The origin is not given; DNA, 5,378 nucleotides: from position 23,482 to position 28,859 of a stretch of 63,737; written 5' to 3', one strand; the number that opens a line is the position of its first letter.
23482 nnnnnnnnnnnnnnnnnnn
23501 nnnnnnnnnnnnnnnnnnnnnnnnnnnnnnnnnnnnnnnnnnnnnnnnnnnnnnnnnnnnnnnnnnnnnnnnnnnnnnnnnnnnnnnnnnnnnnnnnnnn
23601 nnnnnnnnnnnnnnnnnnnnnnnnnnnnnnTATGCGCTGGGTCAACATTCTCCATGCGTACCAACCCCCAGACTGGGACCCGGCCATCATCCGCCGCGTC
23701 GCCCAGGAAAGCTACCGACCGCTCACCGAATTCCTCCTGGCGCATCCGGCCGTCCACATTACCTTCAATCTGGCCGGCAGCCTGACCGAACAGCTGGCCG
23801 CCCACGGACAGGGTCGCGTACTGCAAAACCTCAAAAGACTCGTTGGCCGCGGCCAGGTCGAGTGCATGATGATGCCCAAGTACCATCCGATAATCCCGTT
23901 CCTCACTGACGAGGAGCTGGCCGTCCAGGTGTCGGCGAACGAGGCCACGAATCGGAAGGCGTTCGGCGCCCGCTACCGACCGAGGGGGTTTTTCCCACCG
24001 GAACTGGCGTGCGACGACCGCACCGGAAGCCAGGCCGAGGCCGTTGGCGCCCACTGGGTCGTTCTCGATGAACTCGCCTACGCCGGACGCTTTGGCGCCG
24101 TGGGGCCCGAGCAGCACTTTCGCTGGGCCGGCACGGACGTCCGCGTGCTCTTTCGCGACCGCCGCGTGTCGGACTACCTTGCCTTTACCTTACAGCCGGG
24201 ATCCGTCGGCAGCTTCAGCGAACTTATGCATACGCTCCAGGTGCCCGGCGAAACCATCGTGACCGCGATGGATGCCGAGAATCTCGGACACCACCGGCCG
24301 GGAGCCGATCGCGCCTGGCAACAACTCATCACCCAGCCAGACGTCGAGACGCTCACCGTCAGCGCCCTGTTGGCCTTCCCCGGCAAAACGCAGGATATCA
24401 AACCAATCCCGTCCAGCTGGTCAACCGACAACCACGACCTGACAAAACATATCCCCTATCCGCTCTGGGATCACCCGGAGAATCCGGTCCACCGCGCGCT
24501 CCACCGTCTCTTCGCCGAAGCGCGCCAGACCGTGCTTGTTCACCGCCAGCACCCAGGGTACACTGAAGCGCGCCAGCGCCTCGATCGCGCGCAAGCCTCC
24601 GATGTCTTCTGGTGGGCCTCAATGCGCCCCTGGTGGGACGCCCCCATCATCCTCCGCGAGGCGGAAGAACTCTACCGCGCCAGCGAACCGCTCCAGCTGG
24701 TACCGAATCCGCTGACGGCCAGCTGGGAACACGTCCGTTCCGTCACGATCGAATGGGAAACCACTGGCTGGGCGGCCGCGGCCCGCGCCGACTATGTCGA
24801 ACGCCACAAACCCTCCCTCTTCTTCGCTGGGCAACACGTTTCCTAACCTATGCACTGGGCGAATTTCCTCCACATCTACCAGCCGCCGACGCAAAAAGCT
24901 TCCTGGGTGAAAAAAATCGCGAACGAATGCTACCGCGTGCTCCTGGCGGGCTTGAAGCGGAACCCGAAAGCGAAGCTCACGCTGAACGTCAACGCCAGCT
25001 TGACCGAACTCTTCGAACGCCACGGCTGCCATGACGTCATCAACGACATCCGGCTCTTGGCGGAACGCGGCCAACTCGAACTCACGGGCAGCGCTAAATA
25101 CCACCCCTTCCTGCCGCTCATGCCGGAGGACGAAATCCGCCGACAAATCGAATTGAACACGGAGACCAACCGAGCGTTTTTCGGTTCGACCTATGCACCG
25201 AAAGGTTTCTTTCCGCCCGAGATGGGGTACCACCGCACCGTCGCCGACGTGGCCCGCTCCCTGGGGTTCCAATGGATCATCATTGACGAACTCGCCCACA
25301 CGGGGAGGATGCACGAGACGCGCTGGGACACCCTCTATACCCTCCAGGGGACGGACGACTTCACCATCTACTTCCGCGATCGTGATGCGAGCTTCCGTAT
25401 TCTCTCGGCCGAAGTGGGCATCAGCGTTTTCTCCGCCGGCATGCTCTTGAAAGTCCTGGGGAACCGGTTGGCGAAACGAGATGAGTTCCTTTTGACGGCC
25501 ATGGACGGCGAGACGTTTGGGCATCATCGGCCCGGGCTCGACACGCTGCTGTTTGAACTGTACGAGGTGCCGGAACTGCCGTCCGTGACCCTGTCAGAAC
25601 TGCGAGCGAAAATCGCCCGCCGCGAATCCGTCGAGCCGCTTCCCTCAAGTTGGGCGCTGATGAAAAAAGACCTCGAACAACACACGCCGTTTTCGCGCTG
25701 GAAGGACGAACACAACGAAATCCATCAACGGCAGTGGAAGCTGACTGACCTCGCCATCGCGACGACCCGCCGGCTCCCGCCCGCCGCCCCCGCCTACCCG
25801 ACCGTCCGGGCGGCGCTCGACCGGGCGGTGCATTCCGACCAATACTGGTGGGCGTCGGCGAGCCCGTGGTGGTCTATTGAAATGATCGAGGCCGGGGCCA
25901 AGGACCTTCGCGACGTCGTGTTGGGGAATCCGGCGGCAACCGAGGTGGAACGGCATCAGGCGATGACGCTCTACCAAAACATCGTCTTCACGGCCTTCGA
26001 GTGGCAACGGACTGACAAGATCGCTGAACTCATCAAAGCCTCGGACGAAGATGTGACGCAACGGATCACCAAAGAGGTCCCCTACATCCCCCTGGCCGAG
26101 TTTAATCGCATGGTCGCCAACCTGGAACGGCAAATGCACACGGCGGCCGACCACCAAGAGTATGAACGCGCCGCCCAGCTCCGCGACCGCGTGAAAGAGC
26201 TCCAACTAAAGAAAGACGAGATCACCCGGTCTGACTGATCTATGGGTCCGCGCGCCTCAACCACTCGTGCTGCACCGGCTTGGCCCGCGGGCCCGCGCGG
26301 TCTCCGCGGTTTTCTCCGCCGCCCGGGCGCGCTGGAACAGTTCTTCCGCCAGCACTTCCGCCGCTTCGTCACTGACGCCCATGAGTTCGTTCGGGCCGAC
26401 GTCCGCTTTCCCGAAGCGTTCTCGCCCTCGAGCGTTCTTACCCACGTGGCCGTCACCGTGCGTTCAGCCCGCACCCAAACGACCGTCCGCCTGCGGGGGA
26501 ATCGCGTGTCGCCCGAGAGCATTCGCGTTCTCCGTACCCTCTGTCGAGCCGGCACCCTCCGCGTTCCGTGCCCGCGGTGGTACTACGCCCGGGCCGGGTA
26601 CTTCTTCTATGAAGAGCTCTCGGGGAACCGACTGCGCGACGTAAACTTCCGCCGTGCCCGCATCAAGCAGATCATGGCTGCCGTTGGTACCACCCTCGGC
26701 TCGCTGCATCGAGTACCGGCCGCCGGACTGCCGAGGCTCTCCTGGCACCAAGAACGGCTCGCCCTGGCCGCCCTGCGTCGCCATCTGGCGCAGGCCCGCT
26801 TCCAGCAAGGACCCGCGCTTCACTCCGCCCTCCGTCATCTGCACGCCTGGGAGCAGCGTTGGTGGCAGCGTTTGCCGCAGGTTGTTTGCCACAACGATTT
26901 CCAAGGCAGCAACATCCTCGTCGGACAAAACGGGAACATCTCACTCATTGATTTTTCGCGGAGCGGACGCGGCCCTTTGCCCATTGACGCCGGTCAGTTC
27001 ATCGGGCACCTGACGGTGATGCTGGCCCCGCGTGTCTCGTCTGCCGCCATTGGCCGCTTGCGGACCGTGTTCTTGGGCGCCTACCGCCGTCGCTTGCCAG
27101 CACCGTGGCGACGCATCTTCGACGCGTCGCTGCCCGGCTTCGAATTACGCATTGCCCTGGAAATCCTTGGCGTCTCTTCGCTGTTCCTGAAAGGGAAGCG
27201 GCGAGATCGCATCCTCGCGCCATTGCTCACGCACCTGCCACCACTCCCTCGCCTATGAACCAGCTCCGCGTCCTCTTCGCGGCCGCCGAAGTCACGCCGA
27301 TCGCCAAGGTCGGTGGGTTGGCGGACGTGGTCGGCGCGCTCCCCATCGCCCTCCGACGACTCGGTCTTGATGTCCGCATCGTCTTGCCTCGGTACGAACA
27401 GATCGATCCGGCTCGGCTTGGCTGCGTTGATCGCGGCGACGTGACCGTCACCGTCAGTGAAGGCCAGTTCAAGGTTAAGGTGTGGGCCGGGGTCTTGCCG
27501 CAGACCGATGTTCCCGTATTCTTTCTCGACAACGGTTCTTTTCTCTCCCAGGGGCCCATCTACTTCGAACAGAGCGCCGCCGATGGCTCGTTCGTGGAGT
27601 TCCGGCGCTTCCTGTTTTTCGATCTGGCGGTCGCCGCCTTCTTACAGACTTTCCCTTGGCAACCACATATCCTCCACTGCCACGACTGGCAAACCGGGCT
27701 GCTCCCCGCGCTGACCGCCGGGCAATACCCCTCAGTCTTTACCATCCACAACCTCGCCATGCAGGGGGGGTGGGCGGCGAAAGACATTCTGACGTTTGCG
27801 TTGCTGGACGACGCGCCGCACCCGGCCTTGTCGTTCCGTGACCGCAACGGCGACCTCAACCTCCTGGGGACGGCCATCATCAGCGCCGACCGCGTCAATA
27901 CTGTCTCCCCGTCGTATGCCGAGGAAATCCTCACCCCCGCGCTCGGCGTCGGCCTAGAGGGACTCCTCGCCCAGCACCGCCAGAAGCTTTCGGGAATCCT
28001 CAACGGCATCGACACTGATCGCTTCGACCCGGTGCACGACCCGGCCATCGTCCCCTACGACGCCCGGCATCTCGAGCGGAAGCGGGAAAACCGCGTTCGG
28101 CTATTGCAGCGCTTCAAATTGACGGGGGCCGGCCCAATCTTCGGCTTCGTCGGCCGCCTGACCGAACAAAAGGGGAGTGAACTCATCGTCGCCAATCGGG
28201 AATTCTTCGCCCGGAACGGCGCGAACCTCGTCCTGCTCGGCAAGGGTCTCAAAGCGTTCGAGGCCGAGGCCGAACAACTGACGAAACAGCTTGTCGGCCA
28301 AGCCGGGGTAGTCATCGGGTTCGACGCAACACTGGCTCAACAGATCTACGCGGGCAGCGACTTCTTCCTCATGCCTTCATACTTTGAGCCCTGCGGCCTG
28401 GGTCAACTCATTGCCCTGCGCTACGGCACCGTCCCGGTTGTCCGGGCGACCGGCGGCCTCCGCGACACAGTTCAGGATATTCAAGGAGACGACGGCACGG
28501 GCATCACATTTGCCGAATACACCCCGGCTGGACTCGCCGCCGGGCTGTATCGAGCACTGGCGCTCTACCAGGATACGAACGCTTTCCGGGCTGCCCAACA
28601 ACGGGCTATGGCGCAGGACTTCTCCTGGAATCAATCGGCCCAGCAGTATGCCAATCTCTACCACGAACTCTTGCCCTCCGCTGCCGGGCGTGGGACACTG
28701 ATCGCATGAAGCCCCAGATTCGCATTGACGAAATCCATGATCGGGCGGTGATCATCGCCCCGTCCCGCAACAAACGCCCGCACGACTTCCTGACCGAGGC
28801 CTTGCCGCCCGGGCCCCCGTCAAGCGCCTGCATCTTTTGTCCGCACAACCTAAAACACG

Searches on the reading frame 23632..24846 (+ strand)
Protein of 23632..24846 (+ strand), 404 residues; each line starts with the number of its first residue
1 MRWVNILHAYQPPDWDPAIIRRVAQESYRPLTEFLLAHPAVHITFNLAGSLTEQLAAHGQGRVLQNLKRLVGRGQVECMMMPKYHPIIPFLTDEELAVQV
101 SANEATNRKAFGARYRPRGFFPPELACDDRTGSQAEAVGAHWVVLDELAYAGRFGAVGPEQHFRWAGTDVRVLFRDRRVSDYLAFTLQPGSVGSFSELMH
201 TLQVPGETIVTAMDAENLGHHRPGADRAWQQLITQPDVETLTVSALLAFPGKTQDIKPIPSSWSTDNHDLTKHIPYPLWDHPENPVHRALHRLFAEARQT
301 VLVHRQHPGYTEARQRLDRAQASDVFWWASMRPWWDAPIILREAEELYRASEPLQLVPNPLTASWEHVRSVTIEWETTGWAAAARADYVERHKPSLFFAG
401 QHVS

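Call 9: search_protein_families(library=pfam, proteins=[window:23632-24846:+], max_evalue=0.0001)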
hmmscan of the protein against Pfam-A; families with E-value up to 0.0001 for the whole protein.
window:23632-24846:+ (404 aa): 1 family
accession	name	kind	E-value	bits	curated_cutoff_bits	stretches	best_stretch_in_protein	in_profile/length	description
PF03065.20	Glyco_hydro_57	-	1.7e-31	110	21.2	1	9-226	29-252/291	Glycosyl hydrolase family 57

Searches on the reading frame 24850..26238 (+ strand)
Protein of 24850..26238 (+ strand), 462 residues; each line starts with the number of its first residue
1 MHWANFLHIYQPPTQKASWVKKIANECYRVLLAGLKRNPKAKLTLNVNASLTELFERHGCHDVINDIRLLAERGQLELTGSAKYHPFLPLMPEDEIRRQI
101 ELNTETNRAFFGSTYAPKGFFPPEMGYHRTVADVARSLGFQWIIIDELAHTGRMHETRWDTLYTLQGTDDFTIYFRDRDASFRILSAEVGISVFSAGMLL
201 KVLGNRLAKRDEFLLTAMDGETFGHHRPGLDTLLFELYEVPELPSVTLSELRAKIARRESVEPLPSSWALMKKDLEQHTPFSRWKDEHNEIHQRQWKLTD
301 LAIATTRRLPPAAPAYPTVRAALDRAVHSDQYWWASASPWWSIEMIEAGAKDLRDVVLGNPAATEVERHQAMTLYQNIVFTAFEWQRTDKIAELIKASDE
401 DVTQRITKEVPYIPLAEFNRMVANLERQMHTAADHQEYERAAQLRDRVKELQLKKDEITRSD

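Call 9: search_protein_families(library=pfam, proteins=[window:24850-26238:+], max_evalue=0.0001)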
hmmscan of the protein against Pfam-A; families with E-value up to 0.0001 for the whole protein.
window:24850-26238:+ (462 aa): 2 families
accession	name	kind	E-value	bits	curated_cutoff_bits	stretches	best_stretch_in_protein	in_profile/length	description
PF03065.20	Glyco_hydro_57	-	8.7e-29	101.2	21.2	1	25-233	53-254/291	Glycosyl hydrolase family 57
PF02151.25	UVR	-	1.2e-10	41.2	21.5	1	420-452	2-34/36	UvrB/uvrC motif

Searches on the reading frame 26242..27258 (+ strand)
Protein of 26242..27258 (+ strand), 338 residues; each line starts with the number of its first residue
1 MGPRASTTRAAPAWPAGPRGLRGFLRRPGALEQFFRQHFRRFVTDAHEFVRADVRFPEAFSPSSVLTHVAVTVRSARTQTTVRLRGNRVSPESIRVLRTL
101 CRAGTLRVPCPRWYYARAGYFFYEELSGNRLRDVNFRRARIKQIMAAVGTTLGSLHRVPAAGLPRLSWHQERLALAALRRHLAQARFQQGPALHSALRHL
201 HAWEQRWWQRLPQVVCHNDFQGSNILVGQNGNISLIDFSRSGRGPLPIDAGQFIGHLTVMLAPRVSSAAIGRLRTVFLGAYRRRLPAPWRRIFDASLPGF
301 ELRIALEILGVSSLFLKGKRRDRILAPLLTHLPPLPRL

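Call 9: search_protein_families(library=pfam, proteins=[window:26242-27258:+], max_evalue=0.0001)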
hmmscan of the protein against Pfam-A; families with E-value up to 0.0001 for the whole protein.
window:26242-27258:+ (338 aa): 2 families
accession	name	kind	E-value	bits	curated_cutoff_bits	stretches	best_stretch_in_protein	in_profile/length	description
PF01636.29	APH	-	4.3e-18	66.4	23.2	1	92-254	39-210/239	Phosphotransferase enzyme family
PF01633.27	Choline_kinase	-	9.9e-06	25.5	29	1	141-254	85-204/300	Choline/ethanolamine kinase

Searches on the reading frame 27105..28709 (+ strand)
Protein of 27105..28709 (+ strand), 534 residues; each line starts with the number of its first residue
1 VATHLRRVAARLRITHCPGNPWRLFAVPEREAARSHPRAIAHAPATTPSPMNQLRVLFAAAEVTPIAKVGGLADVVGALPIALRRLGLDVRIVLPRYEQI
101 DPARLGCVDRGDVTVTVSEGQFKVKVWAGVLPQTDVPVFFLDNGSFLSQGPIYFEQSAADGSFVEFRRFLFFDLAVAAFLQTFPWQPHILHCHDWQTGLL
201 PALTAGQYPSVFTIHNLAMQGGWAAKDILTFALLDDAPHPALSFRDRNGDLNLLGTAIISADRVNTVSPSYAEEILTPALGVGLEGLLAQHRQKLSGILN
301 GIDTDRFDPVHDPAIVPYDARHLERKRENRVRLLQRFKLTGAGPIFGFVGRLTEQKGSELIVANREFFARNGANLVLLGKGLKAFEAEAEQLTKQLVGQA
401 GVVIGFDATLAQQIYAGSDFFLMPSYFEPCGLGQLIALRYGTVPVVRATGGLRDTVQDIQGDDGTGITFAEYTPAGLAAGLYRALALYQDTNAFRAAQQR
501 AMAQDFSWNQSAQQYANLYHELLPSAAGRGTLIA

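Call 9: search_protein_families(library=pfam, proteins=[window:27105-28709:+], max_evalue=0.0001)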
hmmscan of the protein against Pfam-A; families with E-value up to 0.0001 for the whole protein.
window:27105-28709:+ (534 aa): 5 families
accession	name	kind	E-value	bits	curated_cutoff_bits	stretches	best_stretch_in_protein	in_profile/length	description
PF08323.17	Glyco_transf_5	-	3e-62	210.9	22.7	1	55-289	1-238/239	Starch synthase catalytic domain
PF00534.26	Glycos_transf_1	-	2e-12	47.5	26.4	1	342-495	14-166/172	Glycosyl transferases group 1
PF13692.12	Glyco_trans_1_4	-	7.7e-12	46.1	27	1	344-485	2-140/142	Glycosyl transferases group 1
PF13439.12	Glyco_transf_4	-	3.3e-08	34.2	28.5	1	165-277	53-150/170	Glycosyltransferase Family 4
PF13579.12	Glyco_trans_4_4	-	5.9e-07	30.4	29.7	1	70-276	1-143/158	Glycosyl transferase 4-like domain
